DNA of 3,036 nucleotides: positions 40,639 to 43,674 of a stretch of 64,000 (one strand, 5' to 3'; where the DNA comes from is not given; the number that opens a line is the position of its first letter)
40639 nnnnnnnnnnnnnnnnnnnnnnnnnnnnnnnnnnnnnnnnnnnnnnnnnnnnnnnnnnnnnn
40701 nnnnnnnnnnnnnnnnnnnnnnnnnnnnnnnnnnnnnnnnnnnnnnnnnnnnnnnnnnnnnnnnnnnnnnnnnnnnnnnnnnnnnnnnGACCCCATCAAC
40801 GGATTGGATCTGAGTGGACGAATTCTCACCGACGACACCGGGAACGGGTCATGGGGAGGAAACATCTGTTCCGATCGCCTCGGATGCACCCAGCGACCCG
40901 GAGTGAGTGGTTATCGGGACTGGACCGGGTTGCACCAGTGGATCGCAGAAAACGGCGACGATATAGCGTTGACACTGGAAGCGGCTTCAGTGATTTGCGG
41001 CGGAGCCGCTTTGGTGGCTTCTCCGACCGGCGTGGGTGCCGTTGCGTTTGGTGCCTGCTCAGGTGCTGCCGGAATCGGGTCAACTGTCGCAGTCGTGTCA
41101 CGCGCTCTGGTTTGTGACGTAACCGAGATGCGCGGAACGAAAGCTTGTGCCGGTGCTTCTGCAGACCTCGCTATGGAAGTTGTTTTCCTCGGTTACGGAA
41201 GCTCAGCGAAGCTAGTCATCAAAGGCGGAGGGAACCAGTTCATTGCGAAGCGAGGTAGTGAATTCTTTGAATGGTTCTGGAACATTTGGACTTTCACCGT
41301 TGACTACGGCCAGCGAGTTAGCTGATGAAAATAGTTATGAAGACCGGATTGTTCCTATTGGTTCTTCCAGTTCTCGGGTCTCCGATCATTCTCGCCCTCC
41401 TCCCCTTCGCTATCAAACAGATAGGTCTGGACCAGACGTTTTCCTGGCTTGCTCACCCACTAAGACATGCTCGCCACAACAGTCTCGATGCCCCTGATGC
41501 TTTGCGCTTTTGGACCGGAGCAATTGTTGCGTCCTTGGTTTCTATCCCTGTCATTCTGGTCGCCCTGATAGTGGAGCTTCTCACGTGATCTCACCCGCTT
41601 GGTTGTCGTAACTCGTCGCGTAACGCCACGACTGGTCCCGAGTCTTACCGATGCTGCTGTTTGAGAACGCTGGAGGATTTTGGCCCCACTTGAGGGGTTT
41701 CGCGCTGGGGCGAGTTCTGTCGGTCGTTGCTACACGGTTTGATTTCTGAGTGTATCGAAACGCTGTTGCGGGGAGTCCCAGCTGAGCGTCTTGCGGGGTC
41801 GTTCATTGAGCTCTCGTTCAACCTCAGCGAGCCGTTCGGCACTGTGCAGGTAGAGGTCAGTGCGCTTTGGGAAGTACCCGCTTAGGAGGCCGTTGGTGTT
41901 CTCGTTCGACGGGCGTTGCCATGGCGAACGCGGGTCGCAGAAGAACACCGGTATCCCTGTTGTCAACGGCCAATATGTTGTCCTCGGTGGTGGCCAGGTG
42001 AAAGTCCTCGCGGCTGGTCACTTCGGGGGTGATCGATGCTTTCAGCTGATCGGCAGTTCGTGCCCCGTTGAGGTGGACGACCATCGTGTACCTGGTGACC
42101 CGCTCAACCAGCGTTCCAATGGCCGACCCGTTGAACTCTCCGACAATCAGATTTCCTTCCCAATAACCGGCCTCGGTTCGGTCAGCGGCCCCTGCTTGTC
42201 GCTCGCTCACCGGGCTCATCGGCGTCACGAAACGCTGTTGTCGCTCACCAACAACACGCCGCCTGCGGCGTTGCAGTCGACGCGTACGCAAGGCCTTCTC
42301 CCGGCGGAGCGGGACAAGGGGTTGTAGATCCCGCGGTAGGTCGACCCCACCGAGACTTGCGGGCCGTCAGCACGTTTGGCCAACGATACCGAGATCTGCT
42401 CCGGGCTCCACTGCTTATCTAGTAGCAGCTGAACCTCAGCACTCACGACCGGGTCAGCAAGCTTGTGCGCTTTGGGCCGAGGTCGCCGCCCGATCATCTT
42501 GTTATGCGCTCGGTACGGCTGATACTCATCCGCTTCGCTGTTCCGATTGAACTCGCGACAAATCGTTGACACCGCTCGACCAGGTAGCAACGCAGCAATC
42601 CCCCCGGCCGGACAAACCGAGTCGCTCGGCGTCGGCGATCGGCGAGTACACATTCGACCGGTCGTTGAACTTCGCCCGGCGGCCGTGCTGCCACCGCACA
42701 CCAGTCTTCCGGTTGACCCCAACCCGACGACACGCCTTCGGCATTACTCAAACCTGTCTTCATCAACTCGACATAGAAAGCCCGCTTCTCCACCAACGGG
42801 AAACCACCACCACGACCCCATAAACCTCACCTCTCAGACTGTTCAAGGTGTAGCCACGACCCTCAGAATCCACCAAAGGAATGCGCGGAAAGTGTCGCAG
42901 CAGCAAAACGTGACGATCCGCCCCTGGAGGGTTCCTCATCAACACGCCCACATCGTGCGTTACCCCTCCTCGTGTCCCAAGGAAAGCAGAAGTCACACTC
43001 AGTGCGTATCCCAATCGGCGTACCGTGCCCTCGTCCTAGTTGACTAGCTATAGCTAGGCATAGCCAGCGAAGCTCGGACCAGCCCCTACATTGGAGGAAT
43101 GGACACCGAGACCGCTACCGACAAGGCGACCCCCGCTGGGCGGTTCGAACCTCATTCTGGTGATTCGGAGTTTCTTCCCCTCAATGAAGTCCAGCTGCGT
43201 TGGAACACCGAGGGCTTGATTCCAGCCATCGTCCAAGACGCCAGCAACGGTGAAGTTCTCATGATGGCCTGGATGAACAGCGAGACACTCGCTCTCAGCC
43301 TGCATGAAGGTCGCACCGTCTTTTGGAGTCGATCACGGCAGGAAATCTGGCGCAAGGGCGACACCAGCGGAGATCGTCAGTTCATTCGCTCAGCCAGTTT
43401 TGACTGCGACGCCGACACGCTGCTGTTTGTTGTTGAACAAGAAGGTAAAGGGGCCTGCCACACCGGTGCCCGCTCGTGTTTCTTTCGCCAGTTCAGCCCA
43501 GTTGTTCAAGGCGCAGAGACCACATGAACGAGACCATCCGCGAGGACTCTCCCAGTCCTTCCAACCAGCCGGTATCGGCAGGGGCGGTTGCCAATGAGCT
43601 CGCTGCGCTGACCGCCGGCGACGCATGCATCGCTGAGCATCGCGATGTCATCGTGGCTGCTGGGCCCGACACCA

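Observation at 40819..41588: Rhs C-terminal domain of unrecognised type (glycine-rich, hydrophobic) with an overlapping two-TM mini-ORF: candidate membrane-targeting toxin/immunity pair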

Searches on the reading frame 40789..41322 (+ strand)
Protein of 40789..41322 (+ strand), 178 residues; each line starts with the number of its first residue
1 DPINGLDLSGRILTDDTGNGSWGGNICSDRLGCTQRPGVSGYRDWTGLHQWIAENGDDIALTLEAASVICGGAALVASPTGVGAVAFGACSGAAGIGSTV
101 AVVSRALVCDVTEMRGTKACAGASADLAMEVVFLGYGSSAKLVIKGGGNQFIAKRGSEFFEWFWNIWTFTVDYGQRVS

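Call 6: search_protein_families(library=pfam, proteins=[window:40819-41322:+], max_evalue=1)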
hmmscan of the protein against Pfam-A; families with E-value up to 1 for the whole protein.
window:40819-41322:+ (168 aa): 0 families

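Call 7: search_protein_families(library=ncbifam, proteins=[window:40819-41322:+], max_evalue=1)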
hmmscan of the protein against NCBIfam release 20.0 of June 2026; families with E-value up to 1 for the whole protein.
window:40819-41322:+ (168 aa): 1 family
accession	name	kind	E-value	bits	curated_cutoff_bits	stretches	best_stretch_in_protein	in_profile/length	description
NF003198.0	PRK04169.1-2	subfamily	0.2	10.7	247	1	86-134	136-184/249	geranylgeranylglyceryl/heptaprenylglyceryl phosphate synthase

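Call 10: find_homologous_proteins(query=window:40789-41322:+, max_evalue=0.01)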
Query window:40789-41322:+: 736 candidates shared short words with the query, none scored E <= 0.01.

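Call 20: search_protein_representatives(protein=window:40819-41322:+)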
Query: 168 residues. Proteins with E-value up to 0.001 (for the whole library): 4; up to 1e-10: 1; up to 1e-30: 0. The best 4 are listed.
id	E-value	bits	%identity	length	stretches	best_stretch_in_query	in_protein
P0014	9.9e-12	61.6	42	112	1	46-135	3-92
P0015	1.5e-05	41.5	34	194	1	40-127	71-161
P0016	1.9e-05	41.2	31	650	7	29-82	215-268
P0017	7.2e-04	36.0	33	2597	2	34-98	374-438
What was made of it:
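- Checked: The tail has two true homologues (E = 1e-11 and 1.5e-5 against 1.84 billion proteins, call 20).
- Exhaustive phmmer found P0014 (E = 1e-11, 42% identity) and P0015 (E = 1.5e-5) (call 20).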

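Call 23: find_encoding_contigs(protein=P0015, flank=6000)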
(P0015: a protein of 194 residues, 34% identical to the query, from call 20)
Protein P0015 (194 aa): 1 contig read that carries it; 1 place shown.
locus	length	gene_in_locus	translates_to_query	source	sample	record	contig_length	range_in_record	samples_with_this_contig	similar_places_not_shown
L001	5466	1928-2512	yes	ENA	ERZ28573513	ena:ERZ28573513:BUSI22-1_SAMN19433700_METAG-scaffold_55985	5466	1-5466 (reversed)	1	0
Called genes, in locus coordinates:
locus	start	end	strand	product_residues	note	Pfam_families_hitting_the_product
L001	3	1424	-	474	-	?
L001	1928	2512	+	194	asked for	-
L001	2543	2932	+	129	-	-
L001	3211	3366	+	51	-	-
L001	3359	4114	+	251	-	PF22322:DUF6973 (weak)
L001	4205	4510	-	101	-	-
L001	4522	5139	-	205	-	PF13276:HTH_21, PF00665:rve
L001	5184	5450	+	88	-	-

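Call 24: find_encoding_contigs(protein=P0014, flank=6000)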
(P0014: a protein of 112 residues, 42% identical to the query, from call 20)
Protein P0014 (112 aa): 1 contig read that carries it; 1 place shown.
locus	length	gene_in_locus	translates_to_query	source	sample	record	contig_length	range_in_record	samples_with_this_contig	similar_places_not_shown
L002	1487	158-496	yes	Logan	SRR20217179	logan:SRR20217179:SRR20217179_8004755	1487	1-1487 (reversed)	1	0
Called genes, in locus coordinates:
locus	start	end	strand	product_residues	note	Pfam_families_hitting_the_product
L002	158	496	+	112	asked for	-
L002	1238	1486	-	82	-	?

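Call 42: search_solved_structures(query=window:40819-41322:+, max_evalue=10, show_alignments=2)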
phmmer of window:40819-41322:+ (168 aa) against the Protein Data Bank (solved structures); distinct sequences matched with E-value up to 10: 1.
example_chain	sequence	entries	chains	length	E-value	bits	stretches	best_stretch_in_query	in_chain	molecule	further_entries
6ncl_l4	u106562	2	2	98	1.1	12.6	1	98-141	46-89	P13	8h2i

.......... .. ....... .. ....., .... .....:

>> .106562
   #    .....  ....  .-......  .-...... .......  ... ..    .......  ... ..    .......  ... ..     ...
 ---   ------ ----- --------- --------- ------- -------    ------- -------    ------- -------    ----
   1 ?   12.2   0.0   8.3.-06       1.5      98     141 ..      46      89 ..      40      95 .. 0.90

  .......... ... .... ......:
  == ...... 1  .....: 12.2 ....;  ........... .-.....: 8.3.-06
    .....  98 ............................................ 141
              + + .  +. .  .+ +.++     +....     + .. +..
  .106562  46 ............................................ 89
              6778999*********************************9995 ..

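Call 57: search_protein_families(library=pfam, proteins=[P0014, P0015], max_evalue=1)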
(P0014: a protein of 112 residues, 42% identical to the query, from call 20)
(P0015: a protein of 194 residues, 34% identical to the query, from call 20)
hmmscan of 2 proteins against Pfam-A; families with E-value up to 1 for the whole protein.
P0014 (112 aa): 1 family
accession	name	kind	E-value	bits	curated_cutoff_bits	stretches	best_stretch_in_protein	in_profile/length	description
PF05277.18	DUF726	-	0.17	11.2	22.6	1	19-75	32-87/343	Protein of unknown function (DUF726)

P0015 (194 aa): 1 family
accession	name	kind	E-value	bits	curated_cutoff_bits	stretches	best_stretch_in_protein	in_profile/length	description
PF03768.21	Attacin_N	-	0.66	10.6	23.9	1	93-129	30-63/64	Attacin, N-terminal region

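Call 76: search_protein_families(library=phrogs, proteins=[window:40819-41322:+], max_evalue=0.1)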
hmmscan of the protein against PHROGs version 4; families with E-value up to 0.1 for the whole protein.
window:40819-41322:+ (168 aa): 0 families

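Call 77: search_protein_families(library=padloc, proteins=[window:40819-41322:+], max_evalue=0.1)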
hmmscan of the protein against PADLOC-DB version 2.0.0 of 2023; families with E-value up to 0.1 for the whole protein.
window:40819-41322:+ (168 aa): 0 families

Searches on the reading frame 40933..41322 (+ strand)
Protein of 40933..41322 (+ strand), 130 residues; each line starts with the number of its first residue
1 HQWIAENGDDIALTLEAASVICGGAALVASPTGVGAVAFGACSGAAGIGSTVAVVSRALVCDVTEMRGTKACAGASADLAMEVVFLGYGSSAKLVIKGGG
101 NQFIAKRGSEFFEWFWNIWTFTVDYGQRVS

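Call 29: find_related_loci(query=A2, collection=metagenome_contigs, flank=6000)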
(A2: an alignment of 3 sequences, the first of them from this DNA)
Query A2 (130 aa) in metagenome_contigs; peptide patterns used: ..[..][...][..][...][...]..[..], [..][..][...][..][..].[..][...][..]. (x = any residue, [..] = any of these).
600 stretches matched a pattern, but none encodes a relative of the query by tblastn (E <= 1e-3).

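Call 30: find_related_loci(query=A2, collection=genome_contigs, flank=6000)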
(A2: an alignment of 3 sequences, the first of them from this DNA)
Query A2 (130 aa) in genome_contigs; peptide patterns used: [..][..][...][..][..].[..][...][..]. (x = any residue, [..] = any of these).
12 stretches matched a pattern, but none encodes a relative of the query by tblastn (E <= 1e-3).
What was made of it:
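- Tried and rejected: Tail-pattern scans of JGI metagenome contigs and GTDB representative genomes found no relatives (calls 29, 30).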

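Call 41: predict_structure(alignment_id=A2)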
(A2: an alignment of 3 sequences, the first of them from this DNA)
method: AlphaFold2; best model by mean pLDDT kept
length: 130 residues; sequences in the alignment: 3
mean_pLDDT: 43.4   pTM: 0.30
mean pLDDT of the five models: 43.4, 43.1, 41.6, 41.1, 30.2
residues with pLDDT >= 90: 0; 70-90: 0; 50-70: 39; < 50: 91
segments of 3 or more residues with pLDDT < 50: 1-56, 66-75, 88-93, 97-102, 119-130
pLDDT, mean of each block of 10 residues (from residue 1): 34 45 34 28 32 47 50 51 52 47 53 54 37
secondary structure, 60 per line:
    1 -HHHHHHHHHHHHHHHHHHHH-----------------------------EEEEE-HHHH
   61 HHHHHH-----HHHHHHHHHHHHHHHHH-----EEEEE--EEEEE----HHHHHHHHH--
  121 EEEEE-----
elements in order: H2-21 E51-55 H57-66 H72-88 E94-98 E101-105 H110-118 E121-125
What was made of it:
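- On CDI ionophore domain: The AlphaFold2 model from the three-sequence alignment has pLDDT 43 and mixes helices and strands, so it is not interpretable (call 41).
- Closest known: CDI ionophore toxins. Different: No sequence similarity was found, and no usable structure model is available for comparison (call 41).
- The AlphaFold2 model of the tail has pLDDT 43 and is unusable (call 41).
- Tried and rejected: The AlphaFold2 model of the tail had pLDDT 43, so I ran no fold search (call 41).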

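Call 56: search_solved_structures(query=A2, max_evalue=10)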
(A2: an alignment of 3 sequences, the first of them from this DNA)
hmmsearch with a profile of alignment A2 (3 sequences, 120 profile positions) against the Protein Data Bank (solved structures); distinct sequences matched with E-value up to 10: 2.
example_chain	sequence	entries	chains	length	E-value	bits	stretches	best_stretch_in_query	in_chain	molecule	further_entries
3j7y_L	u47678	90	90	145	0.88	13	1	31-65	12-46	uL14 | uL14m | 39S ribosomal protein L14, mitochondrial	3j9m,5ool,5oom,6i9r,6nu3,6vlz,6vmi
6xrf_C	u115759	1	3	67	5.2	10.5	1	3-49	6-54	PAAR motif family protein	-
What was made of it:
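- On Tse5-CT-like pore-forming Rhs toxins: PDB sequence searches with the tail and with its profile at E <= 10 gave only unrelated chains (calls 42, 56).
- Closest known: Tse5. Different: No sequence similarity was detectable (calls 20, 42, 56).
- No enzyme family matches (calls 6, 7, 42, 56, 57, 76, 77). No catalytic family or motif was detected (calls 6, 7, 56, 57).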

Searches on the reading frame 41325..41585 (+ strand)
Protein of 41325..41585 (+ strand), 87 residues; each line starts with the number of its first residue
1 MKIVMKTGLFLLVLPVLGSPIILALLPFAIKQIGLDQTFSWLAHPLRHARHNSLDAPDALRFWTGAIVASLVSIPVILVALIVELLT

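Call 6: search_protein_families(library=pfam, proteins=[window:41325-41585:+], max_evalue=1)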
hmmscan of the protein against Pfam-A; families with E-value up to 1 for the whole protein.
window:41325-41585:+ (87 aa): 2 families
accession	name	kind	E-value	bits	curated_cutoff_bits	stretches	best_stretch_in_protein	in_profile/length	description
PF04133.19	Vps55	-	0.015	15.6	24.6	1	20-79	33-85/120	Vacuolar protein sorting 55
PF01010.25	Proton_antipo_C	-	0.027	14.5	26.8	1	9-82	104-175/243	NADH-dehyrogenase subunit F, TMs, (complex I) C-terminus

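Call 7: search_protein_families(library=ncbifam, proteins=[window:41325-41585:+], max_evalue=1)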
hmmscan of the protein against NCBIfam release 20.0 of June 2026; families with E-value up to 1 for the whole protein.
window:41325-41585:+ (87 aa): 0 families

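Call 13: find_homologous_proteins(query=window:41325-41585:+, max_evalue=0.01)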
Query window:41325-41585:+ (87 aa): 1 proteins with E <= 0.01 among 11 candidates.
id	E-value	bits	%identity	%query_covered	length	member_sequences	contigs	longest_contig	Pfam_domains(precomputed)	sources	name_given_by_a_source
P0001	8.2e-47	175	100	100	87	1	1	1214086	-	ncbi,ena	-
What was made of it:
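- The mini-ORF is a singleton with no homologues (call 13). The mini-ORF has no homologues (call 13).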

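Call 14: find_encoding_contigs(protein=P0001, flank=10000, max_places=6)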
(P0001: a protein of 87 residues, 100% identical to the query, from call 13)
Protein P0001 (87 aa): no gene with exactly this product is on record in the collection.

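Call 15: list_cluster_members(proteins=[P0001])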
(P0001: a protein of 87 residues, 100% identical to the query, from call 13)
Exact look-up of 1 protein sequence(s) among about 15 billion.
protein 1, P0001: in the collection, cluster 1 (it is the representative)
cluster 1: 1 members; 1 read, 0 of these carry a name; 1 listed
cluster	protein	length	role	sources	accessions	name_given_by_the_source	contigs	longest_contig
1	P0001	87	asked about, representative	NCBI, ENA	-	-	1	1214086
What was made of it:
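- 41325..41588 (+): 87-aa mini-ORF, the candidate immunity protein. Hydrophobic helices lie at about nt 41343-41417 and 41511-41585. The start overlaps the Rhs stop (TGATG). It is called as a gene in a public record (P0001, a singleton cluster; calls 13, 15).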

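Call 76: search_protein_families(library=phrogs, proteins=[window:41325-41585:+], max_evalue=0.1)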
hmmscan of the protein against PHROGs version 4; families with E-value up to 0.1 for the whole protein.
window:41325-41585:+ (87 aa): 0 families

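Call 77: search_protein_families(library=padloc, proteins=[window:41325-41585:+], max_evalue=0.1)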
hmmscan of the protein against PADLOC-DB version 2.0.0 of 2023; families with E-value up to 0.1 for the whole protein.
window:41325-41585:+ (87 aa): 0 families

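Call 86: predict_structure(protein=window:41325-41585:+)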
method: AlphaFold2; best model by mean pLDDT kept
length: 87 residues; sequences in the alignment: 1
mean_pLDDT: 70.8   pTM: 0.34
mean pLDDT of the five models: 70.8, 68.8, 67.8, 67.2, 61.9
residues with pLDDT >= 90: 1; 70-90: 44; 50-70: 42; < 50: 0
segments of 3 or more residues with pLDDT < 50: none
pLDDT, mean of each block of 10 residues (from residue 1): 67 68 73 61 59 65 79 83 85
secondary structure, 60 per line:
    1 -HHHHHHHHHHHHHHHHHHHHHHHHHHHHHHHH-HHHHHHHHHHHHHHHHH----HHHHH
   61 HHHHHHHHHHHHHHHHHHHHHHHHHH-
elements in order: H2-33 H35-51 H56-86
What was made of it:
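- Checked: AlphaFold2 models the ORF as all-helical, with helices 2-33, 35-51 and 56-86 and pLDDT 71 (call 86).
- The mini-ORF is modelled as an all-helical protein (call 86).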

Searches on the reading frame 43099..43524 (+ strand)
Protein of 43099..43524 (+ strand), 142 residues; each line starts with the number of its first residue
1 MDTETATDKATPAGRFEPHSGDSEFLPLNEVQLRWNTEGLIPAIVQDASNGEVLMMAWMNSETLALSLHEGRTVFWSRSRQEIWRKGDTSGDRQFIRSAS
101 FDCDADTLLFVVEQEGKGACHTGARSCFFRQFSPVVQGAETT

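Call 11: search_protein_families(library=pfam, proteins=[window:43099-43524:+], max_evalue=0.001)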
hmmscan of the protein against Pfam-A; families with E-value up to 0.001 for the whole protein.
window:43099-43524:+ (142 aa): 1 family
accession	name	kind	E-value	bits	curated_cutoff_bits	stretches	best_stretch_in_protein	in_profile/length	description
PF01502.23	PRA-CH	-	3.4e-31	107.3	27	1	55-129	1-74/74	Phosphoribosyl-AMP cyclohydrolase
